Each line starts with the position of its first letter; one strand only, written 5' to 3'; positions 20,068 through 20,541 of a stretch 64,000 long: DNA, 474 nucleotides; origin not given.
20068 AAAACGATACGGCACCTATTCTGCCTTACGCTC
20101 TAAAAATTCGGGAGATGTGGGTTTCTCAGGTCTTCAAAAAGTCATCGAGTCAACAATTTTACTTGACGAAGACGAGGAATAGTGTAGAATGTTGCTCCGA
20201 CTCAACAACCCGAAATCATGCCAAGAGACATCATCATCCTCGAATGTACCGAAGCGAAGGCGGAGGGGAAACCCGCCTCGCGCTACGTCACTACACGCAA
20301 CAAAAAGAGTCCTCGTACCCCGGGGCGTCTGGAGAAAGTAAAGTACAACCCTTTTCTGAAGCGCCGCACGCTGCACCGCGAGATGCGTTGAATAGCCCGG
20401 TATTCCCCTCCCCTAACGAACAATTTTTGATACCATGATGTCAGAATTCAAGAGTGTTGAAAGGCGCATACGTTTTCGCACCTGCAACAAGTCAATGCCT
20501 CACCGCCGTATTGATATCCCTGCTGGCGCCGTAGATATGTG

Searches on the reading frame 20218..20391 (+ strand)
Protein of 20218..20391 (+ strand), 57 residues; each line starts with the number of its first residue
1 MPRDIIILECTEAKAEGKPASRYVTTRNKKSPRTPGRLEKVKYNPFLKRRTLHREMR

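Call 3: search_protein_families(library=pfam, proteins=[window:20218-20391:+], max_evalue=0.01)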
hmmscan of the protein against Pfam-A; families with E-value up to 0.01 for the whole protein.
window:20218-20391:+ (57 aa): 1 family
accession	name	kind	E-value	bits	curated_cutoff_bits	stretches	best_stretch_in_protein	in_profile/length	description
PF00471.26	Ribosomal_L33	-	8.3e-15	55.3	25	1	5-56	2-46/47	Ribosomal protein L33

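Call 4: search_protein_families(library=ncbifam, proteins=[window:20218-20391:+], max_evalue=0.01)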
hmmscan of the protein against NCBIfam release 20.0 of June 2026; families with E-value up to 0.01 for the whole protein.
window:20218-20391:+ (57 aa): 3 families
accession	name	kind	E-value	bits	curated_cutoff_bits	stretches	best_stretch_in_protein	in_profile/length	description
NF001860.2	PRK00595.1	subfamily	6.1e-17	61.5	50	1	3-57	2-49/49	50S ribosomal protein L33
TIGR01023.1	rpmG_bact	equivalog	6.4e-10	39.2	23.95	1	4-57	8-54/56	50S ribosomal protein L33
NF001764.0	PRK00504.1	subfamily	8.3e-09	35.7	40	1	2-57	2-50/50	50S ribosomal protein L33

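Call 51: find_homologous_proteins(query=window:20218-20391:+, max_evalue=0.001)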
Query window:20218-20391:+ (57 aa): 1223 proteins with E <= 0.001 among 1230 candidates; the best 120 are listed.
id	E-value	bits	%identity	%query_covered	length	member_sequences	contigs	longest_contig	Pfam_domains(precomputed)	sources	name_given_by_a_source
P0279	3.2e-29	116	96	100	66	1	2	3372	PF00471.27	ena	-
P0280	9.8e-29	115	95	100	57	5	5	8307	PF00471.27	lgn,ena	-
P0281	2.9e-28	113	95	100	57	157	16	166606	PF00471.27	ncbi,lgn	-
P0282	9.6e-28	112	95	100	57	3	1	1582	PF00471.27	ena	-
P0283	1.1e-27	111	91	100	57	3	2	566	PF00471.27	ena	-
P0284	1.3e-27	111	91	100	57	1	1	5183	PF00471.27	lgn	-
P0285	2.6e-27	110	91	100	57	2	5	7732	PF00471.27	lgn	-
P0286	4.0e-27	110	91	100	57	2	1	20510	PF00471.27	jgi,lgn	-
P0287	4.4e-27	109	91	100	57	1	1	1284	PF00471.27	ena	-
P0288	4.9e-27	109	91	100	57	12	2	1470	PF00471.27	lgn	-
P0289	5.5e-27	109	93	100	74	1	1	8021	PF00471.27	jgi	jgi:large subunit ribosomal protein L33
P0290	5.5e-27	109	91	100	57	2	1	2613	PF00471.27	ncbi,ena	-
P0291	6.9e-27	109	91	100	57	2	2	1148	PF00471.27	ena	-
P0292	7.3e-27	109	91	100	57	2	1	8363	PF00471.27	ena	-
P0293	8.4e-27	109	91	100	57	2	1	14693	PF00471.27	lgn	-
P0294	1.1e-26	108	91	100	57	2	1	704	PF00471.27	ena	-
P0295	1.2e-26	108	91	100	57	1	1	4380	PF00471.27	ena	-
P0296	1.3e-26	108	91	100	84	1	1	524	PF00471.27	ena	-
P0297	1.3e-26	108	93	100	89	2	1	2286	PF00471.27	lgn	-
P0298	1.7e-26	108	89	100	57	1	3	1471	PF00471.27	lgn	-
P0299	2.0e-26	107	88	100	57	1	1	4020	PF00471.27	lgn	-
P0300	2.2e-26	107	91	100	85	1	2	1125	PF00471.27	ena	-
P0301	3.1e-26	107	91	100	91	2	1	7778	PF00471.27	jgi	-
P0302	3.3e-26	107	89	100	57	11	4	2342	PF00471.27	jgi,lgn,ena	jgi:large subunit ribosomal protein L33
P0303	3.3e-26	107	89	100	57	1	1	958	PF00471.27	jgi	jgi:large subunit ribosomal protein L33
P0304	4.0e-26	106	88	100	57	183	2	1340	PF00471.27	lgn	-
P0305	4.2e-26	106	89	100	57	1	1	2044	PF00471.27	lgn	-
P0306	4.2e-26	106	88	100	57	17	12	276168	PF00471.27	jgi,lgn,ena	jgi:large subunit ribosomal protein L33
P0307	4.9e-26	106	91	100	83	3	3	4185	PF00471.27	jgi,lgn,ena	-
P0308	5.3e-26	106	88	100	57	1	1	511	PF00471.27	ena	-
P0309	5.3e-26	106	88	100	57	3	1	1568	PF00471.27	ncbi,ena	-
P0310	6.8e-26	106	89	100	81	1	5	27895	PF00471.27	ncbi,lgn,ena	-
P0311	6.9e-26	106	89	100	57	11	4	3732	PF00471.27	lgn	-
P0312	7.1e-26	106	89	100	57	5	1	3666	PF00471.27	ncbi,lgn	-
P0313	7.5e-26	106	91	100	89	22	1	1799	PF00471.27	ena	-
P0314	8.0e-26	106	89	100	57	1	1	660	PF00471.27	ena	-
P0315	8.2e-26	106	89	100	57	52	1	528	PF00471.27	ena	-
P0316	1.1e-25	105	88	100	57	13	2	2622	PF00471.27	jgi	jgi:large subunit ribosomal protein L33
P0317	1.2e-25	105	86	100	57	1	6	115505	PF00471.27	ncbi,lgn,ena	-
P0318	1.3e-25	105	86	100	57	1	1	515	PF00471.27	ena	-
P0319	1.3e-25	105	86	100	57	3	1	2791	PF00471.27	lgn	-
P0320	1.3e-25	105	88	100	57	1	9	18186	PF00471.27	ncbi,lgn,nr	ncbi:MAG: 50S ribosomal protein L33 [Verrucomicrobiales bacterium]|nr:50S ribosomal protein L33 [Ver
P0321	1.3e-25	105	88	100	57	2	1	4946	PF00471.27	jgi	jgi:large subunit ribosomal protein L33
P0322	1.4e-25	105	88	100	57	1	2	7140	PF00471.27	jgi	jgi:large subunit ribosomal protein L33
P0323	1.4e-25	105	89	100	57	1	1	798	PF00471.27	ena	-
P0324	1.5e-25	105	88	100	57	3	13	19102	PF00471.27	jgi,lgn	jgi:large subunit ribosomal protein L33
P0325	1.5e-25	105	89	100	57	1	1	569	PF00471.27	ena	-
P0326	1.7e-25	105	88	100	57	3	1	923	PF00471.27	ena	-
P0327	1.8e-25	105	86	100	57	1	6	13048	PF00471.27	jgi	jgi:large subunit ribosomal protein L33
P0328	1.8e-25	104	86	100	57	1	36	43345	PF00471.27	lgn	-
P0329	1.9e-25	104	86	100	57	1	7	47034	PF00471.27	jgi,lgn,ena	jgi:large subunit ribosomal protein L33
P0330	2.0e-25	104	86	100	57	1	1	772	PF00471.27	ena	-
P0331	2.0e-25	104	88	100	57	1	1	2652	PF00471.27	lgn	-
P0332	2.0e-25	104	84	100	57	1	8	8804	PF00471.27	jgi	jgi:large subunit ribosomal protein L33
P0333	2.0e-25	104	84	100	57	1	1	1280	PF00471.27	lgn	-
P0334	2.2e-25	104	86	100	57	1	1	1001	PF00471.27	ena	-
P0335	2.2e-25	104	86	100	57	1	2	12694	PF00471.27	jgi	jgi:large subunit ribosomal protein L33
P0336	2.3e-25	104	86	100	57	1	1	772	PF00471.27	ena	-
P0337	2.3e-25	104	86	100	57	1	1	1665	PF00471.27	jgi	jgi:large subunit ribosomal protein L33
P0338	2.4e-25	104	89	100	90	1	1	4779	PF00471.27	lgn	-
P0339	2.4e-25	104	91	96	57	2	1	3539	PF00471.27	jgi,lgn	-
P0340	2.4e-25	104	88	100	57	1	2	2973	PF00471.27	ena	-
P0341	2.4e-25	104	84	100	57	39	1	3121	PF00471.27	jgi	jgi:large subunit ribosomal protein L33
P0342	2.5e-25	104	88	100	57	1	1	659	PF00471.27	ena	-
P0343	2.8e-25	104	86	100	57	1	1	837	PF00471.27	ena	-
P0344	3.3e-25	104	88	100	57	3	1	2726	PF00471.27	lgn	-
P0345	3.6e-25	104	88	100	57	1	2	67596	PF00471.27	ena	-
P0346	3.6e-25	104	88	100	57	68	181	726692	PF00471.27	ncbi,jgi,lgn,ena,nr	ncbi:50S ribosomal protein L33 [Akkermansiaceae bacterium]|jgi:large subunit ribosomal protein L33|n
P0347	3.6e-25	104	88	100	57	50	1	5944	PF00471.27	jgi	jgi:large subunit ribosomal protein L33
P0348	3.7e-25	104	88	100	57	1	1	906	PF00471.27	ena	-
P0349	3.8e-25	103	88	100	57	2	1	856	PF00471.27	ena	-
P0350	3.9e-25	103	89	100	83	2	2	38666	PF00471.27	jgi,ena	-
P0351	3.9e-25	103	88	100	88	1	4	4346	PF00471.27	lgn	-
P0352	4.1e-25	103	88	100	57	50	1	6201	PF00471.27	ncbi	-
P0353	4.2e-25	103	84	100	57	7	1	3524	PF00471.27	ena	-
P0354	4.3e-25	103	86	100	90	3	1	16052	PF00471.27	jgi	-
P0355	4.4e-25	103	82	100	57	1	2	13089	PF00471.27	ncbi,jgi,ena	jgi:large subunit ribosomal protein L33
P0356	4.4e-25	103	88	100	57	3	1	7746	PF00471.27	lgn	-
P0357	4.5e-25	103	88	100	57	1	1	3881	PF00471.27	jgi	-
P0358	4.7e-25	103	89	100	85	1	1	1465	PF00471.27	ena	-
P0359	4.9e-25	103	88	100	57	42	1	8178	PF00471.27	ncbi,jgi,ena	jgi:large subunit ribosomal protein L33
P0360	4.9e-25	103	81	100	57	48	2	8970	PF00471.27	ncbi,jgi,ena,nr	ncbi:MAG: 50S ribosomal protein L33 [Verrucomicrobia bacterium]|nr:50S ribosomal protein L33 [Verruc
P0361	4.9e-25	103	86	100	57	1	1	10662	PF00471.27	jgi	jgi:large subunit ribosomal protein L33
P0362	5.7e-25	103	84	100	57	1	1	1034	PF00471.27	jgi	jgi:large subunit ribosomal protein L33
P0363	6.2e-25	103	84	100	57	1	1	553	PF00471.27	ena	-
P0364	6.3e-25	103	86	100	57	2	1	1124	PF00471.27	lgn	-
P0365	6.3e-25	103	93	95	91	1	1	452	PF00471.27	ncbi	-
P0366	6.4e-25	103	84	100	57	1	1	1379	PF00471.27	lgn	-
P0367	6.8e-25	103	82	100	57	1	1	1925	PF00471.27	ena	-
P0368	6.9e-25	103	84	100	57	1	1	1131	PF00471.27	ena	-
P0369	7.1e-25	103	88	100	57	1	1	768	PF00471.27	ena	-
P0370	7.6e-25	103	88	100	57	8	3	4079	PF00471.27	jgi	-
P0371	7.8e-25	102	86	100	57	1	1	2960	PF00471.27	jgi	-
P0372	7.9e-25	102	84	100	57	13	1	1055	PF00471.27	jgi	jgi:large subunit ribosomal protein L33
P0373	7.9e-25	102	88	100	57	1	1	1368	PF00471.27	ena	-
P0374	8.2e-25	102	84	100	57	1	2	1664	PF00471.27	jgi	jgi:large subunit ribosomal protein L33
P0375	8.3e-25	102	86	100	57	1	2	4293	PF00471.27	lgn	-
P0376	8.4e-25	102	86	100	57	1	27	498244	PF00471.27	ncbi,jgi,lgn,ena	jgi:large subunit ribosomal protein L33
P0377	8.5e-25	102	82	100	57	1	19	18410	PF00471.27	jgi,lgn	-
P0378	8.6e-25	102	89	100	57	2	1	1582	PF00471.27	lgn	-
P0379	8.6e-25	102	84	100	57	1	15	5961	PF00471.27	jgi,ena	jgi:large subunit ribosomal protein L33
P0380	8.8e-25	102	89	96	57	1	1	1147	PF00471.27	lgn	-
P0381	8.8e-25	102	89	100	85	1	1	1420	PF00471.27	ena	-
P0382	8.8e-25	102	89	96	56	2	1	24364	PF00471.27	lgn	-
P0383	9.3e-25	102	89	100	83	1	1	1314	PF00471.27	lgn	-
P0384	9.3e-25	102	82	100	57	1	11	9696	PF00471.27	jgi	jgi:large subunit ribosomal protein L33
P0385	9.3e-25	102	84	100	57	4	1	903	PF00471.27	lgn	-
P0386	9.4e-25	102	84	100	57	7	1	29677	PF00471.27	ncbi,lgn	-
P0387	9.5e-25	102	88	100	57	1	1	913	PF00471.27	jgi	jgi:large subunit ribosomal protein L33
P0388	9.7e-25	102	86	100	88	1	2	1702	PF00471.27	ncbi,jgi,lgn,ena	-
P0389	9.7e-25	102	84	100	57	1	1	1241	PF00471.27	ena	-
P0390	1.0e-24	102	88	100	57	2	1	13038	PF00471.27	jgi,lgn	-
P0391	1.0e-24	102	86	100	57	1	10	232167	PF00471.27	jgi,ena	jgi:large subunit ribosomal protein L33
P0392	1.0e-24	102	86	100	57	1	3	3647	PF00471.27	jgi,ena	jgi:large subunit ribosomal protein L33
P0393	1.1e-24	102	86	100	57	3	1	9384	PF00471.27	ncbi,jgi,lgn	ncbi:MAG: large subunit ribosomal protein L33 [Verrucomicrobiales bacterium]|jgi:large subunit ribos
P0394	1.2e-24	102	84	100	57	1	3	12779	PF00471.27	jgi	jgi:large subunit ribosomal protein L33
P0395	1.2e-24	102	86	100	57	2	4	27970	PF00471.27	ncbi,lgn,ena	-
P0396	1.2e-24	102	84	100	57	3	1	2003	PF00471.27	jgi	jgi:large subunit ribosomal protein L33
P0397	1.2e-24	102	81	100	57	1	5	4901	PF00471.27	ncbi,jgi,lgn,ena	jgi:large subunit ribosomal protein L33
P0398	1.3e-24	102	88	100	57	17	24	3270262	PF00471.27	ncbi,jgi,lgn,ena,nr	ncbi:MAG: 50S ribosomal protein L33 [Verrucomicrobiaceae bacterium]|jgi:large subunit ribosomal prot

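Call 52: find_encoding_contigs(protein=P0398, flank=6000, max_places=5)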
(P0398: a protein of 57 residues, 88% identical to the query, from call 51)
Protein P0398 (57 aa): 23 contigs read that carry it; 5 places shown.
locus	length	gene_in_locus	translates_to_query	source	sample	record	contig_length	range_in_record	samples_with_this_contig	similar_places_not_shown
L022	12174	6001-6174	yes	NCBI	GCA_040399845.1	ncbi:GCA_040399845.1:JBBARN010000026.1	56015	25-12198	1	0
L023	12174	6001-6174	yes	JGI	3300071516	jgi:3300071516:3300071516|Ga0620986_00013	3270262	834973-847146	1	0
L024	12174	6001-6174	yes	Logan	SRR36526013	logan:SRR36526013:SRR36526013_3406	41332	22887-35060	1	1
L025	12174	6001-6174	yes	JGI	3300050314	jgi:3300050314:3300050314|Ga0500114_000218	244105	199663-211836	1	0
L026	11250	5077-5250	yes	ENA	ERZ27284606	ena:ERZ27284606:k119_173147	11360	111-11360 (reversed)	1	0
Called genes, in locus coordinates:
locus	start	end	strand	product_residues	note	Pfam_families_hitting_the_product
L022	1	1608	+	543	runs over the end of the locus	?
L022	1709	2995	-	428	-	PF00285:Citrate_synt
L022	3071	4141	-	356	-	PF01817:CM_2, PF00800:PDT, PF01842:ACT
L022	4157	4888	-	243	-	PF04079:SMC_ScpB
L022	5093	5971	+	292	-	PF01258:zf-dskA_traR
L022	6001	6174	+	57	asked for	PF00471:Ribosomal_L33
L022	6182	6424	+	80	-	PF01084:Ribosomal_S18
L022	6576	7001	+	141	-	PF02367:TsaE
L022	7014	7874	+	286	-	PF02569:Pantoate_ligase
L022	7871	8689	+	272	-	PF01261:AP_endonuc_2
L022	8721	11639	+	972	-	PF13442:Cytochrome_CBB3 (weak), PF20601:DUF6797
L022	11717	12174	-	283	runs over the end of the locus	PF19293:CdaA_N, PF02457:DAC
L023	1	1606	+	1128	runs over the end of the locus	PF05345:He_PIG, PF05345:He_PIG, PF17963:Big_9, PF05345:He_PIG, PF17963:Big_9, PF05345:He_PIG, PF05345:He_PIG, PF17963:Big_9, +21 more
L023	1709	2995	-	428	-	PF00285:Citrate_synt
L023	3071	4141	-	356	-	PF01817:CM_2, PF00800:PDT, PF01842:ACT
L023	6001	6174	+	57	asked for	PF00471:Ribosomal_L33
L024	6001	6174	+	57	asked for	PF00471:Ribosomal_L33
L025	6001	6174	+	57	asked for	PF00471:Ribosomal_L33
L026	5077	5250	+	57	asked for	PF00471:Ribosomal_L33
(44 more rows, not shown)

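Call 53: find_encoding_contigs(protein=P0360, flank=6000, max_places=4)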
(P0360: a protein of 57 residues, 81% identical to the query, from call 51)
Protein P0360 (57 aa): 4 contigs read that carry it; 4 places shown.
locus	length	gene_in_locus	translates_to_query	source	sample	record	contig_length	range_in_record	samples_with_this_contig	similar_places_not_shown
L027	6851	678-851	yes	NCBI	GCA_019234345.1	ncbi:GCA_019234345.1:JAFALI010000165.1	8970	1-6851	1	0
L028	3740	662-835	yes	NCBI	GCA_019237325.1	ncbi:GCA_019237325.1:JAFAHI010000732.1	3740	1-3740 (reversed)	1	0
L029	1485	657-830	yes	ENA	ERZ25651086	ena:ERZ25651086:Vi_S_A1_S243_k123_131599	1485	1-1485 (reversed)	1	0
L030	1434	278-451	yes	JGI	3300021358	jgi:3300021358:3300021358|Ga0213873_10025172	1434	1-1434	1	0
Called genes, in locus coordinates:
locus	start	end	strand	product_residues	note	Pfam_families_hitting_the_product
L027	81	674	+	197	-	PF01258:zf-dskA_traR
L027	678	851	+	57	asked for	PF00471:Ribosomal_L33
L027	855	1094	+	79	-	PF01084:Ribosomal_S18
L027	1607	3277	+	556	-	PF00575:S1, PF13509:S1_2 (faint), PF17092:PCB_OB (faint), PF21710:Spt6_S1 (faint), PF24685:OB_RRP5_4th (faint), PF00575:S1, PF23459:S1_RRP5 (weak)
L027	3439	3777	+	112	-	PF00462:Glutaredoxin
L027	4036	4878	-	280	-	PF02621:VitK2_biosynth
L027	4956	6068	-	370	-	PF03706:LPG_synthase_TM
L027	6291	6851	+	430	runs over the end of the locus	PF00815:Histidinol_dh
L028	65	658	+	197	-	PF01258:zf-dskA_traR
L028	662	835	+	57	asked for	PF00471:Ribosomal_L33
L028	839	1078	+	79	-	PF01084:Ribosomal_S18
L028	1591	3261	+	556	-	PF00575:S1, PF13509:S1_2 (faint), PF17092:PCB_OB (faint), PF21710:Spt6_S1 (faint), PF24685:OB_RRP5_4th (faint), PF00575:S1, PF23459:S1_RRP5 (weak)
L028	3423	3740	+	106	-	PF00462:Glutaredoxin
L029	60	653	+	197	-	PF01258:zf-dskA_traR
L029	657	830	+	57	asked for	PF00471:Ribosomal_L33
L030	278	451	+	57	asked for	PF00471:Ribosomal_L33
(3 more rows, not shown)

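Call 55: list_cluster_members(proteins=[P0281, P0304, P0352, P0290, P0312])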
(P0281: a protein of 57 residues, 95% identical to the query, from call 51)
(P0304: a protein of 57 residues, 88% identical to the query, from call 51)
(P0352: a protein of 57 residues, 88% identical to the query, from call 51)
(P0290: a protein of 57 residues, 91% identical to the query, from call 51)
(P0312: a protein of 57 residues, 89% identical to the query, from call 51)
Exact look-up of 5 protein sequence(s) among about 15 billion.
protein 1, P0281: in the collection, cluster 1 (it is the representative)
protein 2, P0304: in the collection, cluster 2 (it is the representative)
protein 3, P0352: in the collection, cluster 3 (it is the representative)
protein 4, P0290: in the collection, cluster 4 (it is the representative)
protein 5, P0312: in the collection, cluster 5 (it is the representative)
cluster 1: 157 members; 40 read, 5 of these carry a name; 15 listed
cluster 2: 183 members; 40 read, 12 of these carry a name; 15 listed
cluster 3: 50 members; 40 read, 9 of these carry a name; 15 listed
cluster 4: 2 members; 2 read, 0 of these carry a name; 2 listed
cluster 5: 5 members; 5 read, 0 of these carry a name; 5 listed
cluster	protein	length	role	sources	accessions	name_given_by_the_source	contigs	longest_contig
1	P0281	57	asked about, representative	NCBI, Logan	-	-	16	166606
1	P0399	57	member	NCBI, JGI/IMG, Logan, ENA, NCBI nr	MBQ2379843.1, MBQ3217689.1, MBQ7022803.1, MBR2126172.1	MAG: 50S ribosomal protein L33 [Akkermansia sp.] | large subunit ribosomal protein L33 | 50S ribosomal protein L33 [Akkermansia sp.]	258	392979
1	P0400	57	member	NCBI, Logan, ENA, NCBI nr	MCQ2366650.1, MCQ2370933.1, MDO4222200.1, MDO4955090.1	MAG: 50S ribosomal protein L33 [Akkermansia sp.] | 50S ribosomal protein L33 [Akkermansia sp.]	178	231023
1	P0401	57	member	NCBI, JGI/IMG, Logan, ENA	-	large subunit ribosomal protein L33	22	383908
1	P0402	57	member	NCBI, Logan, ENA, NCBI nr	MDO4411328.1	MAG: 50S ribosomal protein L33 [Akkermansia sp.] | 50S ribosomal protein L33 [Akkermansia sp.]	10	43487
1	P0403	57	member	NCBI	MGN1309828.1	MAG: 50S ribosomal protein L33 [Akkermansia sp.]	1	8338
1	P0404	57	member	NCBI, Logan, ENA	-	-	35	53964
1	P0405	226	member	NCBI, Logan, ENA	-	-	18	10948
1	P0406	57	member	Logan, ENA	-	-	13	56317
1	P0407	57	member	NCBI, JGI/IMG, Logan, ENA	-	-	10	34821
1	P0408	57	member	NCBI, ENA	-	-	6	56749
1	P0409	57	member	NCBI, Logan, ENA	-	-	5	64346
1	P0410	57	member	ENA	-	-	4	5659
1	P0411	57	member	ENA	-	-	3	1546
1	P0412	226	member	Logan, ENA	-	-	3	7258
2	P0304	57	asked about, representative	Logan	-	-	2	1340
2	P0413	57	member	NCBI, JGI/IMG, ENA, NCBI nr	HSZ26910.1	MAG TPA: 50S ribosomal protein L33 [Chthoniobacterales bacterium] | large subunit ribosomal protein L33 | 50S ribosomal protein L33 [Chthoniobacterales bacterium]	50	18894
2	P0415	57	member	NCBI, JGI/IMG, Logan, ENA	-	large subunit ribosomal protein L33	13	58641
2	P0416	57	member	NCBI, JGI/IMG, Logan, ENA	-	large subunit ribosomal protein L33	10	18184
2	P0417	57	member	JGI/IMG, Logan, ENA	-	large subunit ribosomal protein L33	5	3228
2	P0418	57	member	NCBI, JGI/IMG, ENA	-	large subunit ribosomal protein L33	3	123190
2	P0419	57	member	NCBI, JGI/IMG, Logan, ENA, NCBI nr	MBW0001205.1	MAG: 50S ribosomal protein L33 [Verrucomicrobia bacterium] | 50S ribosomal protein L33 [Verrucomicrobiota bacterium]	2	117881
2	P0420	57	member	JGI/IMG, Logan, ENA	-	large subunit ribosomal protein L33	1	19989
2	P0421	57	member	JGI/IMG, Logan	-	large subunit ribosomal protein L33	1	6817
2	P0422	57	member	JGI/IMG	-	large subunit ribosomal protein L33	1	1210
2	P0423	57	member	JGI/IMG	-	large subunit ribosomal protein L33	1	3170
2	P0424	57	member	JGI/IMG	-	large subunit ribosomal protein L33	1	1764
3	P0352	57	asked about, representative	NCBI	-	-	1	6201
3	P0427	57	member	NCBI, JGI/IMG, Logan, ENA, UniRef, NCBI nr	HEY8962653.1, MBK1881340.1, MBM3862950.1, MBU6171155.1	MAG: 50S ribosomal protein L33 [Verrucomicrobiota bacterium] | large subunit ribosomal protein L33 | Large ribosomal subunit protein bL33 n=1 Tax=Luteolibacter pohnpeiensis TaxID=454153 ...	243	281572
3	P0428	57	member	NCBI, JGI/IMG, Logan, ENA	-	large subunit ribosomal protein L33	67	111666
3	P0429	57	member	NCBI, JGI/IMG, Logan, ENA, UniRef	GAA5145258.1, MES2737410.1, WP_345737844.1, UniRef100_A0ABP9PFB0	MAG: 50S ribosomal protein L33 [Verrucomicrobiota bacterium] | large subunit ribosomal protein L33 | Large ribosomal subunit protein bL33 n=1 Tax=Prosthecobacter algae TaxID=1144682 ...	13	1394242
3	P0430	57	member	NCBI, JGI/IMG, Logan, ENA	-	large subunit ribosomal protein L33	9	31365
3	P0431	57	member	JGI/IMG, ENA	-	large subunit ribosomal protein L33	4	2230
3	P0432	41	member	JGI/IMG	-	large subunit ribosomal protein L33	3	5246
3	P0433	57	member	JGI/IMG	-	large subunit ribosomal protein L33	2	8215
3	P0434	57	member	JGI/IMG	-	large subunit ribosomal protein L33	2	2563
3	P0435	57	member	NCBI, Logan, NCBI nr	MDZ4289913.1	MAG: 50S ribosomal protein L33 [Prosthecobacter sp.] | 50S ribosomal protein L33 [Prosthecobacter sp.]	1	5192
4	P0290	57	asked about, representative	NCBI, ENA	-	-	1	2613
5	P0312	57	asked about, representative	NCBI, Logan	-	-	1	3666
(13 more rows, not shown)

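Call 56: find_encoding_contigs(protein=P0399, flank=5000, max_places=8)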
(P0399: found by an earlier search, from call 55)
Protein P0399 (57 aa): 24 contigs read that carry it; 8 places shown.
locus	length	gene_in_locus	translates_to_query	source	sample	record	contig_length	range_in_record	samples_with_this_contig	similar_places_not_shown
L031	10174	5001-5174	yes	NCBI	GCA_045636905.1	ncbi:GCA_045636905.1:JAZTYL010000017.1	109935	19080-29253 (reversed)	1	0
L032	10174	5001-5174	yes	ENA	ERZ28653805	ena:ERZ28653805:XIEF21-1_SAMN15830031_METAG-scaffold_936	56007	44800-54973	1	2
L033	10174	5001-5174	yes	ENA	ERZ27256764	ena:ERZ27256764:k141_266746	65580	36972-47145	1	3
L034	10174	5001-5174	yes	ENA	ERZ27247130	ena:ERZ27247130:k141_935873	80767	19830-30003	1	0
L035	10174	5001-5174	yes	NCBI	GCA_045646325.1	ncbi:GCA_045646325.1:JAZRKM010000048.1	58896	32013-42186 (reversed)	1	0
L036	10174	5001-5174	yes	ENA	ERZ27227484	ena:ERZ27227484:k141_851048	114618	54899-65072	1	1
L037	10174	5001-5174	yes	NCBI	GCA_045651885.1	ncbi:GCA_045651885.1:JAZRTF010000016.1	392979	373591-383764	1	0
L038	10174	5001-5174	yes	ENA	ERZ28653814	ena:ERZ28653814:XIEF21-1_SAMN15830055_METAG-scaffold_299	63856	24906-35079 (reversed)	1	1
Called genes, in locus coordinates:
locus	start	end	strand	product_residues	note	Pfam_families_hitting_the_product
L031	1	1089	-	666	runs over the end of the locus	-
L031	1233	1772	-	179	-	PF02441:Flavoprotein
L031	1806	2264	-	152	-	PF14588:YjgF_endoribonc, PF01042:Ribonuc_L-PSP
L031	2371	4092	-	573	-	PF02446:Glyco_hydro_77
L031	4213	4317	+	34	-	-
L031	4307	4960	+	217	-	PF01258:zf-dskA_traR (weak)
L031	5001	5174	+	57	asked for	PF00471:Ribosomal_L33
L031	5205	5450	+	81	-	PF01084:Ribosomal_S18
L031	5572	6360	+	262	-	PF02649:GCHY-1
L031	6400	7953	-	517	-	PF04932:Wzy_C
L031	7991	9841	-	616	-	PF02776:TPP_enzyme_N, PF00205:TPP_enzyme_M, PF02775:TPP_enzyme_C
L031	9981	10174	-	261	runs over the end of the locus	PF01476:LysM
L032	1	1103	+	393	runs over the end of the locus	PF04966:OprB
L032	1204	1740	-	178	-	PF02441:Flavoprotein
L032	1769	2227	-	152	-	PF14588:YjgF_endoribonc, PF01042:Ribonuc_L-PSP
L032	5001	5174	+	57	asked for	PF00471:Ribosomal_L33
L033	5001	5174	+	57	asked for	PF00471:Ribosomal_L33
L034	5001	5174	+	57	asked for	PF00471:Ribosomal_L33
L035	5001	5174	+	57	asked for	PF00471:Ribosomal_L33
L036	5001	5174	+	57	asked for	PF00471:Ribosomal_L33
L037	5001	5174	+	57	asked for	PF00471:Ribosomal_L33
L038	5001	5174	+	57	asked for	PF00471:Ribosomal_L33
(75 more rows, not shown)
